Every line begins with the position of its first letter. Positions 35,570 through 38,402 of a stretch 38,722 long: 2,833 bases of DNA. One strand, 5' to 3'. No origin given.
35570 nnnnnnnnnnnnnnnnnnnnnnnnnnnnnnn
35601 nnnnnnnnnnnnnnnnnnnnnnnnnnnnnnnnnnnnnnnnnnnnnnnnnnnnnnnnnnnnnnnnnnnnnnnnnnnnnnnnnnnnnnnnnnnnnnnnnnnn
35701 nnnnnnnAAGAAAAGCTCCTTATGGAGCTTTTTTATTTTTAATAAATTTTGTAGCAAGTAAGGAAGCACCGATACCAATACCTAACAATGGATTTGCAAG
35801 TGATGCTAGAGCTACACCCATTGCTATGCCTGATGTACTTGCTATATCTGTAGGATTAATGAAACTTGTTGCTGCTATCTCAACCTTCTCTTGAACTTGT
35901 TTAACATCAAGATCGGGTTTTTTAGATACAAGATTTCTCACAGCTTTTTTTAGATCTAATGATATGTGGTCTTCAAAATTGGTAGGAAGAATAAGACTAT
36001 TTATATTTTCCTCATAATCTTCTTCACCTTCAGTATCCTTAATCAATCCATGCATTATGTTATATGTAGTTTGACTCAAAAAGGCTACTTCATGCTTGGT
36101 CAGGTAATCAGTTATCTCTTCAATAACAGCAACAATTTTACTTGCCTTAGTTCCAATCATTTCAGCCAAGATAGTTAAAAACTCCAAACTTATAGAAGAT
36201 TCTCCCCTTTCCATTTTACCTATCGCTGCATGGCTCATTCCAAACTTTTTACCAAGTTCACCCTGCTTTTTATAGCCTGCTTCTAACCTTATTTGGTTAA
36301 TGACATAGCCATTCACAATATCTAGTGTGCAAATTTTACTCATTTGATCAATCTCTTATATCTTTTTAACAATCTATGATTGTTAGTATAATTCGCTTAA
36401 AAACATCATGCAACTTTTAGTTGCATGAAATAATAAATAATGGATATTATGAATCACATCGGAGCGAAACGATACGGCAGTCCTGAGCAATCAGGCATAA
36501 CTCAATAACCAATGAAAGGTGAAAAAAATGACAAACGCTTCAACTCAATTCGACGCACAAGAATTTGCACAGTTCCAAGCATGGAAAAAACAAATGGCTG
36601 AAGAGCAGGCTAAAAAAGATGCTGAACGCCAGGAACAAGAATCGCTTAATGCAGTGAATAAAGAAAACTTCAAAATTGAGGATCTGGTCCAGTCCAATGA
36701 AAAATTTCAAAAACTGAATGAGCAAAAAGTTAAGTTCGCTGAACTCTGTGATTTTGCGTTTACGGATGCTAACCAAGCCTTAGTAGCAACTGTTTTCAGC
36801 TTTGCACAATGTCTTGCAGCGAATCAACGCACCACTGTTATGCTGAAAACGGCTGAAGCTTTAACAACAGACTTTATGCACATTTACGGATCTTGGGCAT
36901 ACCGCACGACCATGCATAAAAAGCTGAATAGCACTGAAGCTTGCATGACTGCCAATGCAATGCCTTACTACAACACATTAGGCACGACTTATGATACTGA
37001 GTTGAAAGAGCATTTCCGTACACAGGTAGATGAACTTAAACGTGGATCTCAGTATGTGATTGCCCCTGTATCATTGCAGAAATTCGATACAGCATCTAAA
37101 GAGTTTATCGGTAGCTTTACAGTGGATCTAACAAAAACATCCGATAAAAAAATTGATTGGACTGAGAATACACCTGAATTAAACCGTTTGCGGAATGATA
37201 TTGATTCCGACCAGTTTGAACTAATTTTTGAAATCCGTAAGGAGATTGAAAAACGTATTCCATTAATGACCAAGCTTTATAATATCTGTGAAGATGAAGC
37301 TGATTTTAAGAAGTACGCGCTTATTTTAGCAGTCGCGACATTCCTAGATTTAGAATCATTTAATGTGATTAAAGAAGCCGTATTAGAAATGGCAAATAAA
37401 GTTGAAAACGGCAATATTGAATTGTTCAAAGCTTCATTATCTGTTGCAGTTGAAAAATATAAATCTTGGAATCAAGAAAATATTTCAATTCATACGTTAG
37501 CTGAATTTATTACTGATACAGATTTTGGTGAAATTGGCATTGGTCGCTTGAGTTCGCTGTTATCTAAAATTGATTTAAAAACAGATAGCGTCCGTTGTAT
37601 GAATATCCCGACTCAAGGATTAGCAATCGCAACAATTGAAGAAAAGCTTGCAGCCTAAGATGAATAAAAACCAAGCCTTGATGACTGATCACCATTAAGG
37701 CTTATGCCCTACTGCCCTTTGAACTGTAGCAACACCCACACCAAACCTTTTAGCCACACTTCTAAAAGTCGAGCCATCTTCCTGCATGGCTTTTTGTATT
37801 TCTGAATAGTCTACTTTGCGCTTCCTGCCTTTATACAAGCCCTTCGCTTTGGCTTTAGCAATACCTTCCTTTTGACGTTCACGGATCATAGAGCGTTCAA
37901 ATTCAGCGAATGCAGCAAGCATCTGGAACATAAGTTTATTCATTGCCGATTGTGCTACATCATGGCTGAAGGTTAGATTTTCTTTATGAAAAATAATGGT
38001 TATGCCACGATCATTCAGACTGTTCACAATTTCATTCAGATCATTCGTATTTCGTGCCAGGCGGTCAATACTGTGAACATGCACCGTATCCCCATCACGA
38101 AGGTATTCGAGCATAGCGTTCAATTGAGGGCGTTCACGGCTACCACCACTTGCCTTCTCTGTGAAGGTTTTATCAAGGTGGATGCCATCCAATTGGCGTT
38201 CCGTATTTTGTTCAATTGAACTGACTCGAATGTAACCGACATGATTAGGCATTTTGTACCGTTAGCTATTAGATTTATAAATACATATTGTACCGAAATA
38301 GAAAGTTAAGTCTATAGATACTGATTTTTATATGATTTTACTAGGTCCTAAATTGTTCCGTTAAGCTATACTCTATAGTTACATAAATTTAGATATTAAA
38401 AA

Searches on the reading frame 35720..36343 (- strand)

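Call 93: search_protein_families(library=pfam, proteins=[window:35720-36343:-], max_evalue=0.01)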
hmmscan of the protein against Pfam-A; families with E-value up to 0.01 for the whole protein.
window:35720-36343:- (207 aa): 2 families
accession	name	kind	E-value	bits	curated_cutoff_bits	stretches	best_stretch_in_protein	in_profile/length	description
PF01381.28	HTH_3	-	3e-08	34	23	1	17-67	3-52/55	Helix-turn-helix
PF13560.12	HTH_31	-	6.3e-05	23.7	27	1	18-66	9-57/64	Helix-turn-helix domain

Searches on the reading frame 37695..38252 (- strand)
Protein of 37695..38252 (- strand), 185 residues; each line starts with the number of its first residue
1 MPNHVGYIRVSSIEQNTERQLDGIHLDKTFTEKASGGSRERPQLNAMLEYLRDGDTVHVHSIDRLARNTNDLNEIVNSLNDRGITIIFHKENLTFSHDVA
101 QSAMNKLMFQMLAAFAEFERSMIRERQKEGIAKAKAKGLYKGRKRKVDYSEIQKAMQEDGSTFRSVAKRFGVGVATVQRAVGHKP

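Call 93: search_protein_families(library=pfam, proteins=[window:37695-38252:-], max_evalue=0.01)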
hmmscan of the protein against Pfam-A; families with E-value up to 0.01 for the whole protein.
window:37695-38252:- (185 aa): 3 families
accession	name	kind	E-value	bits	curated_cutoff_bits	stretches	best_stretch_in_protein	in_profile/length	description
PF00239.26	Resolvase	-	2.3e-38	132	23.3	1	5-138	2-143/145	Resolvase, N terminal domain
PF02796.21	HTH_7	-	0.0004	20.9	23.8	1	142-179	1-40/45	Helix-turn-helix domain of resolvase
PF13542.12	HTH_Tnp_ISL3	-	0.0019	18.1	27.4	1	153-180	21-46/51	Helix-turn-helix domain of transposase family ISL3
